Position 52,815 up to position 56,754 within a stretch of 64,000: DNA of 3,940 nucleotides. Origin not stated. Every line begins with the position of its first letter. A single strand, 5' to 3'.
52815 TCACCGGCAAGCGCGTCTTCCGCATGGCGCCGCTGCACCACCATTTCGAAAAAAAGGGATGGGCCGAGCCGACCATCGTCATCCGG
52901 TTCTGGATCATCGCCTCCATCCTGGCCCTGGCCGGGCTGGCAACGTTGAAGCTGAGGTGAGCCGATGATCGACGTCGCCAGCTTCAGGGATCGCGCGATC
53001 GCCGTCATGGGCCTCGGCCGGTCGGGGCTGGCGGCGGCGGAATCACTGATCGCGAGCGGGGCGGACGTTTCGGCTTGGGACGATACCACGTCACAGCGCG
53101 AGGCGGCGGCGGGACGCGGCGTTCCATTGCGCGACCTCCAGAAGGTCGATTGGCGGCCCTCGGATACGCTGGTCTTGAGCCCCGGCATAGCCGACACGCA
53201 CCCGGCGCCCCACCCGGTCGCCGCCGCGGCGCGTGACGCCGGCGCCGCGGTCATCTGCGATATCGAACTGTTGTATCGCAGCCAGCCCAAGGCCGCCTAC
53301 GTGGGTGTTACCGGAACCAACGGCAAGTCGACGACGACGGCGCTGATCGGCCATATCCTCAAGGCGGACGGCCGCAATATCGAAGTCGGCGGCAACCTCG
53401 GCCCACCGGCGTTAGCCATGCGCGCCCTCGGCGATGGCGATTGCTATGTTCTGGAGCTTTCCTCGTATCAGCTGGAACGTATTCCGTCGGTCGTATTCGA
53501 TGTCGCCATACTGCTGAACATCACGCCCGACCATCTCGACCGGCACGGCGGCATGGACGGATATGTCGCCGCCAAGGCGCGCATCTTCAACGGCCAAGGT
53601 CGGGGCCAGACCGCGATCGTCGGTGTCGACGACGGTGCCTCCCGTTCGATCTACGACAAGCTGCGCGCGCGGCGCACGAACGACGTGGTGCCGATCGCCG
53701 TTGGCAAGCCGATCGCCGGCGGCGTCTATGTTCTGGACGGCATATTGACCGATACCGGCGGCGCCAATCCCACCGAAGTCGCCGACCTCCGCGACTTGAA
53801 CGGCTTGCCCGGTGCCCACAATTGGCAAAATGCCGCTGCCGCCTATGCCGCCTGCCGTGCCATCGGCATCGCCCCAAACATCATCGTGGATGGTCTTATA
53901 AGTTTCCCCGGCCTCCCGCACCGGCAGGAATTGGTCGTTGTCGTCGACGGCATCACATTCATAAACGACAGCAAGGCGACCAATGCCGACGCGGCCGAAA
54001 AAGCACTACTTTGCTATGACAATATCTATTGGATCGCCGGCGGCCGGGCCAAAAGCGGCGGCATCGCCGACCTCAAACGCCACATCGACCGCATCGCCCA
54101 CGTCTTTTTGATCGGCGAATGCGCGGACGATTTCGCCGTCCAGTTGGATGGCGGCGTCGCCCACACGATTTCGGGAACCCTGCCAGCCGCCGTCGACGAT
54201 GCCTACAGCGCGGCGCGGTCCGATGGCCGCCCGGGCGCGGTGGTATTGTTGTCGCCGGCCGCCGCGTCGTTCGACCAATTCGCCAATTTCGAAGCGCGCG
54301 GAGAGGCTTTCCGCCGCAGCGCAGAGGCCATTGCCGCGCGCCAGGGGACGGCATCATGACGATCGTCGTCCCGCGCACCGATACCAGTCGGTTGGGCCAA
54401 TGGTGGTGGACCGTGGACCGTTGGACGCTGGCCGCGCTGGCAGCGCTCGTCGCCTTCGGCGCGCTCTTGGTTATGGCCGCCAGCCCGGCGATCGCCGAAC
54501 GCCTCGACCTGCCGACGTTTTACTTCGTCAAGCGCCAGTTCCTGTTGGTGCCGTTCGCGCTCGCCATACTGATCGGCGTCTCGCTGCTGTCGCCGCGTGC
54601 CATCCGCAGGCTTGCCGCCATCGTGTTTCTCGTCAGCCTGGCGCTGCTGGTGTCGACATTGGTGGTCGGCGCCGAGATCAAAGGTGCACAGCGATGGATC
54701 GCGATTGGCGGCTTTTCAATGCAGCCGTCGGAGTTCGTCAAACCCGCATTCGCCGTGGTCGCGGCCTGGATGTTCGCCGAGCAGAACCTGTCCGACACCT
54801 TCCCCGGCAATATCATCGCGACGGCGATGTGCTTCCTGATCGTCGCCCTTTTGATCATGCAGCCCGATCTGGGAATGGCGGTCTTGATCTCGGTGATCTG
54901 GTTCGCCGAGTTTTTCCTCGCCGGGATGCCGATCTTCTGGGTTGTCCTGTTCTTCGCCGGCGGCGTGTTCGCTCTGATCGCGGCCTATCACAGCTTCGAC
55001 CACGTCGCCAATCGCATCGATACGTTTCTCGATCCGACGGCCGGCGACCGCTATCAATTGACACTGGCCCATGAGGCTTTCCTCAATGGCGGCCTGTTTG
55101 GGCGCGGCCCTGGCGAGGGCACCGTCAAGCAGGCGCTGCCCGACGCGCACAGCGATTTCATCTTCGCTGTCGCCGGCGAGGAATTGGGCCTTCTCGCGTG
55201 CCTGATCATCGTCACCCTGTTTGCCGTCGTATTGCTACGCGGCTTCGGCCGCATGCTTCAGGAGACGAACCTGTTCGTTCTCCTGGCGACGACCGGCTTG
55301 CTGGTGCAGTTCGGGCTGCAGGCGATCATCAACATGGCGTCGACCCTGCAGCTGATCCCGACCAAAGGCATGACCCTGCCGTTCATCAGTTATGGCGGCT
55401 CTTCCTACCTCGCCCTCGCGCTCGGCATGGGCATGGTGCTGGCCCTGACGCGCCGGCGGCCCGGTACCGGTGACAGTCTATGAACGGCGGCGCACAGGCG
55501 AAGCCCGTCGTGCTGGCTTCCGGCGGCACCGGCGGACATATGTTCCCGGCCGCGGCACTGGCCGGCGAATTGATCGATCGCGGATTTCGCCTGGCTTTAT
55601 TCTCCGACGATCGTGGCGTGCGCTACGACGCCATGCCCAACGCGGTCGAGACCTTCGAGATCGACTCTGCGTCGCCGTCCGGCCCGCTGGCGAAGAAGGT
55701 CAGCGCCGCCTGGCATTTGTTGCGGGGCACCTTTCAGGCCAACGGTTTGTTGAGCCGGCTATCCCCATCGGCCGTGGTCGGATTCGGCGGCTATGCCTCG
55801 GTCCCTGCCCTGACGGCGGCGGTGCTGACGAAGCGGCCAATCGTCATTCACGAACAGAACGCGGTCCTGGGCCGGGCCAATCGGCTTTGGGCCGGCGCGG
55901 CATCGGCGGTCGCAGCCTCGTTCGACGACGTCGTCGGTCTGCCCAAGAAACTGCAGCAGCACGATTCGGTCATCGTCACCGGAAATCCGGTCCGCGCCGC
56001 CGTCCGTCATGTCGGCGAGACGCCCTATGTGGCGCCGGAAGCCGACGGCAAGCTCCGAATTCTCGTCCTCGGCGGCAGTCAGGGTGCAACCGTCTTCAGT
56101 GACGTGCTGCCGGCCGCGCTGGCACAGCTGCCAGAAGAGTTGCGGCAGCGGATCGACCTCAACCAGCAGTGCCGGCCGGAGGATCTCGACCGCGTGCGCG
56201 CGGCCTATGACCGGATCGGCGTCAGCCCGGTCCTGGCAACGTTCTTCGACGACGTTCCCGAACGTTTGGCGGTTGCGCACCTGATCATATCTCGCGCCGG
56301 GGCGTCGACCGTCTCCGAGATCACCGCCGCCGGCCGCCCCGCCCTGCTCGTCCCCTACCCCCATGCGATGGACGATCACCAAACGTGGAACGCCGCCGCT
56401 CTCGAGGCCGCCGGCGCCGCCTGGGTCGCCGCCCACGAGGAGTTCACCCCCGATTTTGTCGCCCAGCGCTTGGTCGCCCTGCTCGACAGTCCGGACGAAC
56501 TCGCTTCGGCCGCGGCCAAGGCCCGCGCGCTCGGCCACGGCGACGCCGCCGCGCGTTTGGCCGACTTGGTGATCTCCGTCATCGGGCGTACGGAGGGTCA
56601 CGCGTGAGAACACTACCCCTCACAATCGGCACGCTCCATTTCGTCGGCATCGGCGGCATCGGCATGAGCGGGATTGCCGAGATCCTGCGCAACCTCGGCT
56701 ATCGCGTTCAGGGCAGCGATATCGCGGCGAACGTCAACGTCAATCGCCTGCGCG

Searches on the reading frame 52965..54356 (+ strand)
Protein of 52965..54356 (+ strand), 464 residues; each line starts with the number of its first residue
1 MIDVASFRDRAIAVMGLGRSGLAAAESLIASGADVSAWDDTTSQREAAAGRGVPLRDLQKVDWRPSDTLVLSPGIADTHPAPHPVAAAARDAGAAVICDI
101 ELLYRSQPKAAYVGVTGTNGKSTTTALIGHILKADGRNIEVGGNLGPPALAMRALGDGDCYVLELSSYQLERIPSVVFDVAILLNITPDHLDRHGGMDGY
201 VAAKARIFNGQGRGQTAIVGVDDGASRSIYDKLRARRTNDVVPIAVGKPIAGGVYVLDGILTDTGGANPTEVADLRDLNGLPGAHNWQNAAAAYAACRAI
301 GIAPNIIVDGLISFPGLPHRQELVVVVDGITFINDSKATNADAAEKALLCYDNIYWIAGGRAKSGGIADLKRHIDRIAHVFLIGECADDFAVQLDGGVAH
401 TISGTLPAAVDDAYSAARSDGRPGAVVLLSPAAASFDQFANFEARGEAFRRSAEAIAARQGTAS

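Call 35: search_protein_families(library=pfam, proteins=[window:52965-54356:+])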
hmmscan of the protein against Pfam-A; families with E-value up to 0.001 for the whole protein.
window:52965-54356:+ (464 aa): 3 families
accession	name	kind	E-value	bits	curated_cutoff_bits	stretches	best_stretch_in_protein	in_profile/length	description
PF08245.18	Mur_ligase_M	-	1.6e-29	103.7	24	1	115-297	1-200/200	Mur ligase middle domain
PF02875.26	Mur_ligase_C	-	1.3e-06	29.7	28.4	1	319-432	1-126/127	Mur ligase, glutamate ligase domain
PF21799.2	MurD-like_N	-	3.8e-05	24.3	27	1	11-96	2-86/88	Mur ligase MurD-like, N-terminal domain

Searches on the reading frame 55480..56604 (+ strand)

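Call 35: search_protein_families(library=pfam, proteins=[window:55480-56604:+])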
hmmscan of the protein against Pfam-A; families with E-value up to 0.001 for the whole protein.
window:55480-56604:+ (375 aa): 2 families
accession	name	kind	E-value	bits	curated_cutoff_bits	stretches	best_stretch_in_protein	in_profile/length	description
PF04101.22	Glyco_tran_28_C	-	4.9e-33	115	22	1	194-359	2-165/166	Glycosyltransferase family 28 C-terminal domain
PF03033.26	Glyco_transf_28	-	7.3e-27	94.6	26.2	1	10-145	1-138/139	Glycosyltransferase family 28 N-terminal domain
